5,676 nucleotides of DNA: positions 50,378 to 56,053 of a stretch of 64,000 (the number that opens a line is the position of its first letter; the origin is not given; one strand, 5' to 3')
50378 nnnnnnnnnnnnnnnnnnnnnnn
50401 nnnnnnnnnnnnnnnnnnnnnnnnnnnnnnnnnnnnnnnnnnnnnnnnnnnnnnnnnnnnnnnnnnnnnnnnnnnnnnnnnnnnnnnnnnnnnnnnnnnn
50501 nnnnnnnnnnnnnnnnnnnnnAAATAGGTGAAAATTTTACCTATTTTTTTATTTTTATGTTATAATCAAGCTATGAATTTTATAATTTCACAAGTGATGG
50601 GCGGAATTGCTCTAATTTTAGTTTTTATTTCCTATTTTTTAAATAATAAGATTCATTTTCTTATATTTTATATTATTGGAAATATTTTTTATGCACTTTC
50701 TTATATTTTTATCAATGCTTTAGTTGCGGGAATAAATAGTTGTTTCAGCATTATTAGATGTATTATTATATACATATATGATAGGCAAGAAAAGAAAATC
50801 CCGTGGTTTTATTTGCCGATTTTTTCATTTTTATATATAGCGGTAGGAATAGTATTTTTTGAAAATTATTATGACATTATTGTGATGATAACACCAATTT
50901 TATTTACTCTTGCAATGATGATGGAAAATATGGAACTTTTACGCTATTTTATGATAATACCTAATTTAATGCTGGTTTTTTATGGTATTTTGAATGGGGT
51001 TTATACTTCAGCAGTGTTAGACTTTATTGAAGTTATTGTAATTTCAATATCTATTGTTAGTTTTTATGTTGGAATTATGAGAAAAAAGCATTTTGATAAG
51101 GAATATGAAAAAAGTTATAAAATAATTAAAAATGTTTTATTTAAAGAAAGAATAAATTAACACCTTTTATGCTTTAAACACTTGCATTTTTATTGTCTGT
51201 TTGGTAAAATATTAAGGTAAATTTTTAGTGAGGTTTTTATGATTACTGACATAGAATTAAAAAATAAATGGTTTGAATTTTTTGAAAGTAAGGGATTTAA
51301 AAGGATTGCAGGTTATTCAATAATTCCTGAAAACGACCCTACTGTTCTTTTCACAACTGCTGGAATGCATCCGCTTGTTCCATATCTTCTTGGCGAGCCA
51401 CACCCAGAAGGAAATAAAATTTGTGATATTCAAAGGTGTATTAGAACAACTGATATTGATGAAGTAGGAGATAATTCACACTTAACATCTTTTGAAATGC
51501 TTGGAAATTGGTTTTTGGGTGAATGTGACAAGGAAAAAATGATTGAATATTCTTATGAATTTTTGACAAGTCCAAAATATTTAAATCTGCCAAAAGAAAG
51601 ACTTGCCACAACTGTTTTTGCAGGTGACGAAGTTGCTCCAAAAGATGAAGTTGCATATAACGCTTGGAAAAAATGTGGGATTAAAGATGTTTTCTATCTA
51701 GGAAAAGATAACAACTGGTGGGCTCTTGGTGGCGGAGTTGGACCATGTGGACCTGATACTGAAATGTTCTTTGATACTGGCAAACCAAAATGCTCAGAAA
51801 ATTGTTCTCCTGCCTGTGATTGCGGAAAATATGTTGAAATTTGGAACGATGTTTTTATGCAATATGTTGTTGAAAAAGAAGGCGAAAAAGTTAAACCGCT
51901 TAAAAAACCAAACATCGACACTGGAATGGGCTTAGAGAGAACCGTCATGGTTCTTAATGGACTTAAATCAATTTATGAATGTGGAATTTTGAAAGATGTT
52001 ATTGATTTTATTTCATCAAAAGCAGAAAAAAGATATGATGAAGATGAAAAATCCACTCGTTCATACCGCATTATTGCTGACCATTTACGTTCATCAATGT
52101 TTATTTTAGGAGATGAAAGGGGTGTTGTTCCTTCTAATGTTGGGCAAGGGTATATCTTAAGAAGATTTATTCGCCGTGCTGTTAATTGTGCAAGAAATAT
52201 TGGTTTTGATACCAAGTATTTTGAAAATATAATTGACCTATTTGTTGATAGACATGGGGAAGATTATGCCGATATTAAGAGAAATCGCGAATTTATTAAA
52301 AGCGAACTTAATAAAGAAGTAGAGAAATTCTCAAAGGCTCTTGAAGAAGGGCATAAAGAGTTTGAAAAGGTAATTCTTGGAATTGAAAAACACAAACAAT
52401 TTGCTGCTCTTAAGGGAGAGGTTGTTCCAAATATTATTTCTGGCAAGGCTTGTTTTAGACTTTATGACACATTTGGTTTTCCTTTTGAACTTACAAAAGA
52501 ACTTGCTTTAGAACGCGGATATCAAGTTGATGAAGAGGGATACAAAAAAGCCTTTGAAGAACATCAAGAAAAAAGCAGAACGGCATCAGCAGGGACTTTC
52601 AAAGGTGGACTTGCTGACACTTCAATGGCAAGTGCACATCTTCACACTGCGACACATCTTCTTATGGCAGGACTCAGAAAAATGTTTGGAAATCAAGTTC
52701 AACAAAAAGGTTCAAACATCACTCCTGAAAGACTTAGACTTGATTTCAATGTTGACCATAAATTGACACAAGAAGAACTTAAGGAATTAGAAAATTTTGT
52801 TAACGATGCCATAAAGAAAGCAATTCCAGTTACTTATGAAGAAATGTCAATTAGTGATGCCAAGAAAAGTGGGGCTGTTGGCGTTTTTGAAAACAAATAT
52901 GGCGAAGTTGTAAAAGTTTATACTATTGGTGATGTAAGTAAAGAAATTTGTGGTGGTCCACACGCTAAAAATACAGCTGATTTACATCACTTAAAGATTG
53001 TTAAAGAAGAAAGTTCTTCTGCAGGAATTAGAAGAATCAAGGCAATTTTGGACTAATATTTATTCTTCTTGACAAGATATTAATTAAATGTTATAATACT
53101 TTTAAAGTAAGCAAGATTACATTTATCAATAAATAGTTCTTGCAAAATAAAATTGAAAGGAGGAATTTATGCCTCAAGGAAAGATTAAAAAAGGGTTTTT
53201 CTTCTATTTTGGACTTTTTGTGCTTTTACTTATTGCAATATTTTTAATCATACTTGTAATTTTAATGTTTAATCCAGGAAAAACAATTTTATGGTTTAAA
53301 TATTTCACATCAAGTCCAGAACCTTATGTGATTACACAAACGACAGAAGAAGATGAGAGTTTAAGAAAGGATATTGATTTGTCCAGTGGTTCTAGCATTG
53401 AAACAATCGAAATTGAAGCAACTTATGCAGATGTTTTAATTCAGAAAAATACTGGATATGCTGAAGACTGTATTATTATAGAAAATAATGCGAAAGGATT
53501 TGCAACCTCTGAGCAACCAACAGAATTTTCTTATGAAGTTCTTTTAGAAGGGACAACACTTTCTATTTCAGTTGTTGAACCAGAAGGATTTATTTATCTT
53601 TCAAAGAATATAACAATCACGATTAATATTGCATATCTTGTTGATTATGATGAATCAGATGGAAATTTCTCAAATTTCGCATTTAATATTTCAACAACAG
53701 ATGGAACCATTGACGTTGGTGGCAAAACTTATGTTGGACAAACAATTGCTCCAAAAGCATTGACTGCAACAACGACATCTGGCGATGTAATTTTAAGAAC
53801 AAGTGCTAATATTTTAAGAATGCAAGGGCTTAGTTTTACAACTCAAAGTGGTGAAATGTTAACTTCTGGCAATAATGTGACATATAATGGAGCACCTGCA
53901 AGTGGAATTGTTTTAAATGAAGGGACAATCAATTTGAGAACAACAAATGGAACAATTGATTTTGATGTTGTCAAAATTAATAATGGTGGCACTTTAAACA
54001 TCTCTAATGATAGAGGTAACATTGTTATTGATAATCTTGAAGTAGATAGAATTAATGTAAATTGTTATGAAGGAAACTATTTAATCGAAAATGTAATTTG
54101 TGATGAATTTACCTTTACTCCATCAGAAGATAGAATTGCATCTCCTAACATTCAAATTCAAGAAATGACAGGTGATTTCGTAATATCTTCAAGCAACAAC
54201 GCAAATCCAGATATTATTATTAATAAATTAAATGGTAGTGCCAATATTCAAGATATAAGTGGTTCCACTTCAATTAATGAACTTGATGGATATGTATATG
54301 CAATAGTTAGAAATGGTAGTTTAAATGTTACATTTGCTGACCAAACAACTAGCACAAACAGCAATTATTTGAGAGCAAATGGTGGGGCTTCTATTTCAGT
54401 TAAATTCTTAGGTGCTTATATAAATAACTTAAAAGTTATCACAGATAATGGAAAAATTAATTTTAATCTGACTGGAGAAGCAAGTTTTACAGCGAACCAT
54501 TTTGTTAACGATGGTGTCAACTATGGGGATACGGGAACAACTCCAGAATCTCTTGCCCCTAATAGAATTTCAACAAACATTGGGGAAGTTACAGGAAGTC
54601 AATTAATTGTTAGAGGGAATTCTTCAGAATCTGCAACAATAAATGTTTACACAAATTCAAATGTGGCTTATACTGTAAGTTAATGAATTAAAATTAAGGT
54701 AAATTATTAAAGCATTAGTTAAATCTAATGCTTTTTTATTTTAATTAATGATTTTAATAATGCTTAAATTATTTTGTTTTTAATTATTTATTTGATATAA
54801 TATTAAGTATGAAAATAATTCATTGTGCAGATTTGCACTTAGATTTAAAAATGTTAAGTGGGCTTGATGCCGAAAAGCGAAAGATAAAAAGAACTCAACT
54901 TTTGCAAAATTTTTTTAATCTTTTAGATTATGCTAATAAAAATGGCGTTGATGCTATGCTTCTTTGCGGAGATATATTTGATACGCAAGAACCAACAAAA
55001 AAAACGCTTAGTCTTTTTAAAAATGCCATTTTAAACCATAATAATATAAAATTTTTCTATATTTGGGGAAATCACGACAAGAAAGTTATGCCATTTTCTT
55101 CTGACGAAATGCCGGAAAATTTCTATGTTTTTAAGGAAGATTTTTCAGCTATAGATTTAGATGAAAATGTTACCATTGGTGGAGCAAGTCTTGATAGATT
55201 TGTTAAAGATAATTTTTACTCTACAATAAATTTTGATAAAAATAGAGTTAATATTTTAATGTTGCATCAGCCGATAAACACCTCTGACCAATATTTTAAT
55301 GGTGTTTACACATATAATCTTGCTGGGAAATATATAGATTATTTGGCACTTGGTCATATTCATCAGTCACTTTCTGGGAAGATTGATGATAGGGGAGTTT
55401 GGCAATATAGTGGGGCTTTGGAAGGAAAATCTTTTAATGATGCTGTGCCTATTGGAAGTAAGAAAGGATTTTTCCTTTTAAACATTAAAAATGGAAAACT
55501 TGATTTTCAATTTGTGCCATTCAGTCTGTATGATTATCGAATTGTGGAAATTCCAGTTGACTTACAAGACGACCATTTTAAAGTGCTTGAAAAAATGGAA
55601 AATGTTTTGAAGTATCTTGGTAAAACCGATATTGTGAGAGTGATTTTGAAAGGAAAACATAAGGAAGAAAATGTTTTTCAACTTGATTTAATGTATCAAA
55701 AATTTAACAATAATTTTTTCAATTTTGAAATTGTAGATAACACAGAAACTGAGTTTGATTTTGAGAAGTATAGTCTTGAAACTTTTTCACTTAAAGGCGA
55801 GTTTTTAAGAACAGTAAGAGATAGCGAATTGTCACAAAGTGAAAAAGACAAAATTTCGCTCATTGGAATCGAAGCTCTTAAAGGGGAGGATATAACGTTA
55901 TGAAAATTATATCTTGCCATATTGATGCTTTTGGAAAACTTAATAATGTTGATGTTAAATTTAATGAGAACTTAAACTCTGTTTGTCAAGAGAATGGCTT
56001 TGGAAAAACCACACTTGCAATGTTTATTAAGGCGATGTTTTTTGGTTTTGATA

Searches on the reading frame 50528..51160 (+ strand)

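Call 6: search_protein_families(library=pfam, proteins=[window:50528-51160:+], max_evalue=0.01)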
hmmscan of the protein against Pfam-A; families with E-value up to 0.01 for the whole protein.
window:50528-51160:+ (210 aa): 1 family
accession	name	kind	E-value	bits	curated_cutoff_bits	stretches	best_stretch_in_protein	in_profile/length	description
PF10688.14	Imp-YgjV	-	1.1e-16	61.5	23.5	1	19-180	1-156/159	Bacterial inner membrane protein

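Call 7: search_protein_families(library=ncbifam, proteins=[window:50528-51160:+], max_evalue=0.01)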
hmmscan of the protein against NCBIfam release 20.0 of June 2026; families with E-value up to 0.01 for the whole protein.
window:50528-51160:+ (210 aa): 0 families

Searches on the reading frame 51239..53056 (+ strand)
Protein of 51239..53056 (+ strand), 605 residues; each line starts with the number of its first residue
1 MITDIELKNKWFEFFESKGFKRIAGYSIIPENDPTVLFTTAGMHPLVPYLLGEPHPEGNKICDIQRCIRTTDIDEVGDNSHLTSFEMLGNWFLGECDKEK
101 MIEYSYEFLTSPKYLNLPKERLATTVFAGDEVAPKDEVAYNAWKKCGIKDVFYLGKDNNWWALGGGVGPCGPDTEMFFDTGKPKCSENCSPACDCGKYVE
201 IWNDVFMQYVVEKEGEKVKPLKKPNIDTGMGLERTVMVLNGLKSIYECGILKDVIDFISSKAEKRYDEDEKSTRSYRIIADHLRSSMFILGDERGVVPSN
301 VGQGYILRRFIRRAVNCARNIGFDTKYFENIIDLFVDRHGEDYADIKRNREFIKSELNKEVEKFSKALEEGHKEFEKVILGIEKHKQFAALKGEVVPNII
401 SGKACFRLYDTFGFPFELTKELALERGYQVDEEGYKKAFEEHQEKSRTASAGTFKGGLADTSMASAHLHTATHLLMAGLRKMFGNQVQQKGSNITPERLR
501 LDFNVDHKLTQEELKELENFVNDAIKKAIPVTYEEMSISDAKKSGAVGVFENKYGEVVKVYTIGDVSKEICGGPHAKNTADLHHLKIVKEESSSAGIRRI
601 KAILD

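Call 6: search_protein_families(library=pfam, proteins=[window:51239-53056:+], max_evalue=0.01)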
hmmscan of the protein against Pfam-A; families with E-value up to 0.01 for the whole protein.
window:51239-53056:+ (605 aa): 2 families
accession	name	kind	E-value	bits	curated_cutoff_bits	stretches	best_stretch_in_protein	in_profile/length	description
PF01411.24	tRNA-synt_2c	-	1.8e-119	400.2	30.3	1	6-454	1-436/552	tRNA synthetases class II (A)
PF07973.19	tRNA_SAD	-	7.7e-15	55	24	1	558-600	1-43/44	Threonyl and Alanyl tRNA synthetase second additional domain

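Call 7: search_protein_families(library=ncbifam, proteins=[window:51239-53056:+], max_evalue=0.01)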
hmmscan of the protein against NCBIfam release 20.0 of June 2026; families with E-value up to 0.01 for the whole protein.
window:51239-53056:+ (605 aa): 5 families
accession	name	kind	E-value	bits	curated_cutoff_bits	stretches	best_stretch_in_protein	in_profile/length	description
NF002436.0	PRK01584.1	equivalog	3.5e-247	821.7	529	1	6-604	5-592/595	alanine--tRNA ligase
TIGR00344.1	alaS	equivalog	5.5e-166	554.2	457.05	2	6-451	1-431/847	alanine--tRNA ligase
TIGR03683.1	A-tRNA_syn_arch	equivalog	1.5e-67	228.6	744.7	4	464-601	592-731/902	alanine--tRNA ligase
NF040865.1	a_tRNA_ed_AlaXM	equivalog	7.6e-20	71.6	300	1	467-604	96-233/234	alanyl-tRNA editing protein AlaXM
TIGR00418.1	thrS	equivalog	2.6e-06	26.6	383.65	1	472-593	5-133/565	threonine--tRNA ligase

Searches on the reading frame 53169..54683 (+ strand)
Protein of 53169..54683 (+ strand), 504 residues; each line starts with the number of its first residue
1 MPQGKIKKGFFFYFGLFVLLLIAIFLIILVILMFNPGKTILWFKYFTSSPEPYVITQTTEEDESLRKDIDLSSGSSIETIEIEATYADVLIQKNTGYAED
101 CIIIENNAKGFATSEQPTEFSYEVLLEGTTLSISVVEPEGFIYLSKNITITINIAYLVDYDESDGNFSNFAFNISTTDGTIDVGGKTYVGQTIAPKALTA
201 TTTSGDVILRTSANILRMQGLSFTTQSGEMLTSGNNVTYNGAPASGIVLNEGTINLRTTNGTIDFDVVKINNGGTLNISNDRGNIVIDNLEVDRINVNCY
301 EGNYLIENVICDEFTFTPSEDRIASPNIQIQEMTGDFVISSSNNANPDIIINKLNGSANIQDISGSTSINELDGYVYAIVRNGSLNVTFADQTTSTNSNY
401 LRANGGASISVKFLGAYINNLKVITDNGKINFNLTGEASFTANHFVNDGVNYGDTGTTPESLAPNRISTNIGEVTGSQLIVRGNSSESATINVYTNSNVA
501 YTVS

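Call 6: search_protein_families(library=pfam, proteins=[window:53169-54683:+], max_evalue=0.01)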
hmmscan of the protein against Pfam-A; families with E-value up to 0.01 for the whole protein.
window:53169-54683:+ (504 aa): 0 families

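Call 7: search_protein_families(library=ncbifam, proteins=[window:53169-54683:+], max_evalue=0.01)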
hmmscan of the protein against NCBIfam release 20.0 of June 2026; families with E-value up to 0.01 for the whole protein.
window:53169-54683:+ (504 aa): 1 family
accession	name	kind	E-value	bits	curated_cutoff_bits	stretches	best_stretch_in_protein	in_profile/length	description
NF049997.1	LiaG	equivalog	5.3e-06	25.9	285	1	254-404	120-267/286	LiaG family protein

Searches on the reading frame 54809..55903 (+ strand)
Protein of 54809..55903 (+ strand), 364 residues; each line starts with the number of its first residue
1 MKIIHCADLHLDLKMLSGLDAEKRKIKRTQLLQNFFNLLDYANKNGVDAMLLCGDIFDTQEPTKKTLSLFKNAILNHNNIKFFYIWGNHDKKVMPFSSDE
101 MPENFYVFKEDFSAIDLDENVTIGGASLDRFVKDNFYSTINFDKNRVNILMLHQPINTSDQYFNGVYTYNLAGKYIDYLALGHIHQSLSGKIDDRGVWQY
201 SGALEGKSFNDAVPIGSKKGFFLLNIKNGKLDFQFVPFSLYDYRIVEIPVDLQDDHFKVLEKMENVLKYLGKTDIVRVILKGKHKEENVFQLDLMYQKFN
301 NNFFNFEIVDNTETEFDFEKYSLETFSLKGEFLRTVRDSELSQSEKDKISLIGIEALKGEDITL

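Call 6: search_protein_families(library=pfam, proteins=[window:54809-55903:+], max_evalue=0.01)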
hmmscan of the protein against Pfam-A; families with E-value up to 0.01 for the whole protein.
window:54809-55903:+ (364 aa): 2 families
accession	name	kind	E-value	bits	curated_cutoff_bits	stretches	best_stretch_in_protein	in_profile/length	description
PF00149.33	Metallophos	-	9.4e-19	69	21.5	1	1-186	1-190/191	Calcineurin-like phosphoesterase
PF12850.12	Metallophos_2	-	1e-07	32.6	27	1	1-194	1-126/154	Calcineurin-like phosphoesterase superfamily domain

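Call 7: search_protein_families(library=ncbifam, proteins=[window:54809-55903:+], max_evalue=0.01)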
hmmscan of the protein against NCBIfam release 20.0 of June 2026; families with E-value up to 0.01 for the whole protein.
window:54809-55903:+ (364 aa): 9 families
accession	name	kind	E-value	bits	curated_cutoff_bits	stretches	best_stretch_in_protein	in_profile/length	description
NF041031.1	Mre11_Sulfo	equivalog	1.2e-18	67.6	500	1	3-314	2-316/374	DNA double-strand break repair protein Mre11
TIGR00619.1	sbcd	subfamily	3.2e-13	50.1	77.65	1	1-92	1-88/252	exonuclease subunit SbcD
NF041753.2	sbcd_Staph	equivalog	1.1e-12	47.5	480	2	1-92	1-88/375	exonuclease subunit SbcD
NF008206.2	PRK10966.1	equivalog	9.3e-12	44.7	450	1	1-92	1-87/380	exonuclease subunit SbcD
NF041029.1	Mre11_Pyroc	equivalog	5.1e-10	38.8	600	1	1-95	1-91/438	DNA double-strand break repair protein Mre11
NF041754.1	sbcd_Bac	equivalog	1.1e-06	28.2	750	1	1-91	1-87/390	exonuclease subunit SbcD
TIGR04123.1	P_estr_lig_assc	hypoth_equivalog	8e-06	25.4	150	1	3-93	23-111/207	ligase-associated DNA damage response endonuclease PdeM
NF041030.1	Mre11_Halo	equivalog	9.4e-06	25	550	1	2-92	3-89/361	DNA double-strand break repair protein Mre11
TIGR00583.1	mre11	equivalog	5.2e-05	22.4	434.6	1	21-67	17-63/405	DNA repair protein (mre11)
